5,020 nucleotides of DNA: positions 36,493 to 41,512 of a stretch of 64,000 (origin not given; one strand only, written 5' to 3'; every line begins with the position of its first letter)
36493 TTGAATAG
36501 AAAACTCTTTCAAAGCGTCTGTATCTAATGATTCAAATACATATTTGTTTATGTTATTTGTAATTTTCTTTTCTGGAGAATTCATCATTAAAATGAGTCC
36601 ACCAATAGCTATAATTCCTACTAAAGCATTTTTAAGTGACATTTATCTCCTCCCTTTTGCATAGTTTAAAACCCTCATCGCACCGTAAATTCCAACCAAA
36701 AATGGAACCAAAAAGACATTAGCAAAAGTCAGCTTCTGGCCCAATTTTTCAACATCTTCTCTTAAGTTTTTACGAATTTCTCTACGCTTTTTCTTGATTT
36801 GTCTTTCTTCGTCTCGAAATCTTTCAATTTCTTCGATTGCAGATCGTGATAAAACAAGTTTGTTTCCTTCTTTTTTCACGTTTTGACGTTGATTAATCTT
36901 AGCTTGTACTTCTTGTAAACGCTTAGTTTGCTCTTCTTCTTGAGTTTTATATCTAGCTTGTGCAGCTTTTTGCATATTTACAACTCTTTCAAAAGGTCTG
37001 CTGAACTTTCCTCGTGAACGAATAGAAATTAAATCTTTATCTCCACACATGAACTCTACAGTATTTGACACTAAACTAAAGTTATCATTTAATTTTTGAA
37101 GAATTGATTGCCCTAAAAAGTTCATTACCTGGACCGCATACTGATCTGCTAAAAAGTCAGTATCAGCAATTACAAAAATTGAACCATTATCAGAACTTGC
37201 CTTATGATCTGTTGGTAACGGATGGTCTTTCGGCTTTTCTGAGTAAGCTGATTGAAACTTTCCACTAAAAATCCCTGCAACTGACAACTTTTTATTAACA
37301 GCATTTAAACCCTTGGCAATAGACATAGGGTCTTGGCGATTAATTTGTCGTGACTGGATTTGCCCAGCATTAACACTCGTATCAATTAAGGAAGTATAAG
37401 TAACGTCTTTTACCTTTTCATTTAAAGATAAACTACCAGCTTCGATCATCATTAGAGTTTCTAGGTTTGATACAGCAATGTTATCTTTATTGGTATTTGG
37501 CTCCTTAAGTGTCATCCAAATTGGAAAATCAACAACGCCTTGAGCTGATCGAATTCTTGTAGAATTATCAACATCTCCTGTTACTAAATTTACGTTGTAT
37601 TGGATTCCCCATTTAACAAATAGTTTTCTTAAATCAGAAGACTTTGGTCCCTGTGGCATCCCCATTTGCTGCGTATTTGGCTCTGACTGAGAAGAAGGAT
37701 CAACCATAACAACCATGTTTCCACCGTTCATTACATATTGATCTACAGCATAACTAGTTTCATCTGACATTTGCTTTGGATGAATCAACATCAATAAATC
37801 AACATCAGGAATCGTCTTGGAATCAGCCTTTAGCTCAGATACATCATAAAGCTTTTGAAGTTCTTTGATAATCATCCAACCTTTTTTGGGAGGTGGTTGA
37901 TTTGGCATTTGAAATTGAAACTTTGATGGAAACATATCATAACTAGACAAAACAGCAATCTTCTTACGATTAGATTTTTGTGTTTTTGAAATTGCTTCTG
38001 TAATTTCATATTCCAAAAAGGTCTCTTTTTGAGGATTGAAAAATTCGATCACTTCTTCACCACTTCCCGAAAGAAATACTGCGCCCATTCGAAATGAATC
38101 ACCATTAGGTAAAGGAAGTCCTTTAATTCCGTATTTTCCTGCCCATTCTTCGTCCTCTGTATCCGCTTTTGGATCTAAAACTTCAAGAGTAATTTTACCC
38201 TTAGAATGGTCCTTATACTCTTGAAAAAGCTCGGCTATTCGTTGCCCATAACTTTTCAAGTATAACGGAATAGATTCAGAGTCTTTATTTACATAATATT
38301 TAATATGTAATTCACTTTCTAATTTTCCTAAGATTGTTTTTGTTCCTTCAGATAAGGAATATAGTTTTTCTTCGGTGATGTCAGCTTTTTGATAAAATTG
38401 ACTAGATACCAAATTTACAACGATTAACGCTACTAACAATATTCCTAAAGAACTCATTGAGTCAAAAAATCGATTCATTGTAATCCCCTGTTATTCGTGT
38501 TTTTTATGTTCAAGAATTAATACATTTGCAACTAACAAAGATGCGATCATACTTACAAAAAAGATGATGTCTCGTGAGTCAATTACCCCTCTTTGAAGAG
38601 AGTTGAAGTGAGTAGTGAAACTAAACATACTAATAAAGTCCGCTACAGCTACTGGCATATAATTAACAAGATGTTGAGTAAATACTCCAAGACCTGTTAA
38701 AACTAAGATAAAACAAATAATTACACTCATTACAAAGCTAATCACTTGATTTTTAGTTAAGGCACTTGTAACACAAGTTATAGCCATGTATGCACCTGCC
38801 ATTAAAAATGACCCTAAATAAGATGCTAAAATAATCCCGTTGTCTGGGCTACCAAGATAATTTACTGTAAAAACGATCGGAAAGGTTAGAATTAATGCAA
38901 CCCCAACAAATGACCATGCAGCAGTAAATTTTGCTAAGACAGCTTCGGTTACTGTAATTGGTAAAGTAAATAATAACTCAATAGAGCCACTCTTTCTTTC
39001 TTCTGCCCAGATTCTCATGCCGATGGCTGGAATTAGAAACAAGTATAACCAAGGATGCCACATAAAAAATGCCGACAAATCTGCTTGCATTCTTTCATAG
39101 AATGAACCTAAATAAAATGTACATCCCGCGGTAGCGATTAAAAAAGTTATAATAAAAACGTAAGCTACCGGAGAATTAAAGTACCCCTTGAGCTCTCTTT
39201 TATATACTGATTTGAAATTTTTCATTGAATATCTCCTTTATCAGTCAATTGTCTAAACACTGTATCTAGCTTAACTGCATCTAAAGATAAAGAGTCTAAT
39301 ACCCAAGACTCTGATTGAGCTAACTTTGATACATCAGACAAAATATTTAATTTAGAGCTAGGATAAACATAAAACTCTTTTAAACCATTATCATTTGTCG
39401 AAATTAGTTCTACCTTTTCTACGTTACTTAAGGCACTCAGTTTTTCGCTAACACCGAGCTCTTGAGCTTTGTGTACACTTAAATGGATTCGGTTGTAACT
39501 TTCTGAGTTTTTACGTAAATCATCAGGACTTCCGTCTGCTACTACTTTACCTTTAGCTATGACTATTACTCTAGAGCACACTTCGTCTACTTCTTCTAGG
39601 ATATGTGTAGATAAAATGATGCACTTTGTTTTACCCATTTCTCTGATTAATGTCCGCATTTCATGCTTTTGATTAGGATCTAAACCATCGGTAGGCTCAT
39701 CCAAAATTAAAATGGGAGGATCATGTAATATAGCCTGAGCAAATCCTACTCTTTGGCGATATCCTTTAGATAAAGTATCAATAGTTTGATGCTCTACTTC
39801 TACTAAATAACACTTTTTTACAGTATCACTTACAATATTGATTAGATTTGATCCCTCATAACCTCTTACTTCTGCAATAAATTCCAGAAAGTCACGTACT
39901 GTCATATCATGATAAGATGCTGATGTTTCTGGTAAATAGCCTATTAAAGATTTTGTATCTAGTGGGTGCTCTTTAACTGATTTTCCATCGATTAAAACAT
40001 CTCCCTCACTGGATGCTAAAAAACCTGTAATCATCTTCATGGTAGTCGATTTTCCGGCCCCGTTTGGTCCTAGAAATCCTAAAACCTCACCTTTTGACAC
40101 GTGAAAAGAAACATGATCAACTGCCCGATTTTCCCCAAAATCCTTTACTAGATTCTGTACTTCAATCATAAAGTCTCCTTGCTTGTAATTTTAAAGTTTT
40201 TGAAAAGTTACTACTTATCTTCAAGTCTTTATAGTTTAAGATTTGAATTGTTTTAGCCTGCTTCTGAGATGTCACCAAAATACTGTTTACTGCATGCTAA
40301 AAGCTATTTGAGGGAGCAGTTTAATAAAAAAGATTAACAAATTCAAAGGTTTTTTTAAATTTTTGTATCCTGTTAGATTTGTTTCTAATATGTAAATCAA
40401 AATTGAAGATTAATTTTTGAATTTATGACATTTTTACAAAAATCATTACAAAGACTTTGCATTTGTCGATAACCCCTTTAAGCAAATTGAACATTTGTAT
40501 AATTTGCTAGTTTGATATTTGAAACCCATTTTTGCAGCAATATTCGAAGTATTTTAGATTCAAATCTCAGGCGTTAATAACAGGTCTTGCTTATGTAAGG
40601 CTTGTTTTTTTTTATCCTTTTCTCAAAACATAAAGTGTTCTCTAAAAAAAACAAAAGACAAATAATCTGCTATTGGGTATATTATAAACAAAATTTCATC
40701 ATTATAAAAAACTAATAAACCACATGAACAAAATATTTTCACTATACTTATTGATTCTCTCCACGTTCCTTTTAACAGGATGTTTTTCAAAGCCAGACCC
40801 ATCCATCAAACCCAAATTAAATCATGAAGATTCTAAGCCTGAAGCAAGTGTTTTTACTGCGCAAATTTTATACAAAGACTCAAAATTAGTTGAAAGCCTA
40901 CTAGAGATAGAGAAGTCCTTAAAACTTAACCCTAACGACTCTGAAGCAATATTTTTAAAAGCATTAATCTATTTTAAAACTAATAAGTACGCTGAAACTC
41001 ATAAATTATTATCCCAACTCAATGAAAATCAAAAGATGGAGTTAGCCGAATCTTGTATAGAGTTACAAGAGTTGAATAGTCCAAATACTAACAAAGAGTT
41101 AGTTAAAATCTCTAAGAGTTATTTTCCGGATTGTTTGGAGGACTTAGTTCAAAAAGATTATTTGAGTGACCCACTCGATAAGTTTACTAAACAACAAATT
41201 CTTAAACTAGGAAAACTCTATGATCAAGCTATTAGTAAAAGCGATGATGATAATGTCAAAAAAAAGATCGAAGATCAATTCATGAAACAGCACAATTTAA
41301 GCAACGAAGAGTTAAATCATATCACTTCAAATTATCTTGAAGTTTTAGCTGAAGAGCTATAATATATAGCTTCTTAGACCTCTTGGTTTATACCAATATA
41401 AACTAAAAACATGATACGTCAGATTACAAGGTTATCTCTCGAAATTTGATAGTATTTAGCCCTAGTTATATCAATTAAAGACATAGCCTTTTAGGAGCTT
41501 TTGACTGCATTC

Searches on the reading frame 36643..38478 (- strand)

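Call 60: search_protein_families(library=pfam, proteins=[window:36643-38478:-], max_evalue=0.001)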
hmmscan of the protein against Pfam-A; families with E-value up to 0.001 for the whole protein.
window:36643-38478:- (611 aa): 2 families
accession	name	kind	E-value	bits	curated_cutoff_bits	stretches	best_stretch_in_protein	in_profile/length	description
PF09822.16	ABC_transp_aux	-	6.1e-54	183.7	34.7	1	171-472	1-287/288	ABC-type uncharacterized transport system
PF23357.1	DUF7088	-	6.1e-20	71.8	27.8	1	36-127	1-89/105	Domain of unknown function (DUF7088)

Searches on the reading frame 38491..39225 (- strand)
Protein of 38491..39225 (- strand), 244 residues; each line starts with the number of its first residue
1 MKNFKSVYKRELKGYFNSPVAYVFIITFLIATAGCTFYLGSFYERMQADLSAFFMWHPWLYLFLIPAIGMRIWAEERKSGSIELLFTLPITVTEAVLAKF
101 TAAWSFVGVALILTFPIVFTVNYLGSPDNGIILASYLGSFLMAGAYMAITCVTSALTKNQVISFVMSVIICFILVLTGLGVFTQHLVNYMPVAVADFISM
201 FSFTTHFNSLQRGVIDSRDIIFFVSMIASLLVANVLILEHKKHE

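Call 60: search_protein_families(library=pfam, proteins=[window:38491-39225:-], max_evalue=0.001)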
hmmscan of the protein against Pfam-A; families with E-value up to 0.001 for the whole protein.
window:38491-39225:- (244 aa): 5 families
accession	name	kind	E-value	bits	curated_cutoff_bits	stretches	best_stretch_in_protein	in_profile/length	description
PF12698.13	ABC2_membrane_3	-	6.1e-09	35.9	31.6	1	60-233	171-338/347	ABC-2 family transporter protein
PF12679.13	ABC2_membrane_2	-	4e-08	33.3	27.2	1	65-233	82-267/283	ABC-2 family transporter protein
PF03379.19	CcmB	-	2.5e-07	30.8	24.9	1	49-171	46-167/215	CcmB protein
PF13346.12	ABC2_membrane_5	-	3.3e-06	27.2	25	1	41-203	26-182/205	ABC-2 family transporter protein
PF12730.13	ABC2_membrane_4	-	1.4e-05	25.6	27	1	23-172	17-177/179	ABC-2 family transporter protein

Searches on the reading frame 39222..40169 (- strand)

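Call 60: search_protein_families(library=pfam, proteins=[window:39222-40169:-], max_evalue=0.001)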
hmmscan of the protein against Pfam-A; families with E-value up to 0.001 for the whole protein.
window:39222-40169:- (315 aa): 3 families
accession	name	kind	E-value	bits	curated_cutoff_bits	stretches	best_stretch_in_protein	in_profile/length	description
PF00005.33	ABC_tran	-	1.9e-29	103.4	25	1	18-160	2-136/137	ABC transporter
PF13304.12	AAA_21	-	1.7e-09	38.6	27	1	132-195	237-304/304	AAA domain, putative AbiEii toxin, Type IV TA system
PF06414.18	Zeta_toxin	-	0.00069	19.5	22.3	0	34-142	23-127/199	Zeta toxin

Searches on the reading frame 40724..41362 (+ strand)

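Call 60: search_protein_families(library=pfam, proteins=[window:40724-41362:+], max_evalue=0.001)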
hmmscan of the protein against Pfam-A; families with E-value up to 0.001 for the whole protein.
window:40724-41362:+ (212 aa): 3 families
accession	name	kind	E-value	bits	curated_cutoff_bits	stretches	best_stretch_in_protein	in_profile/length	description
PF12895.13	ANAPC3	-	3.4e-08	34.1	27.2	1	63-117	13-72/82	Anaphase-promoting complex, cyclosome, subunit 3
PF13431.12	TPR_17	-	2e-05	24.9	24.4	1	63-91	3-31/34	Tetratricopeptide repeat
PF07719.23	TPR_2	-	0.00062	20.1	27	0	45-72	7-34/34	Tetratricopeptide repeat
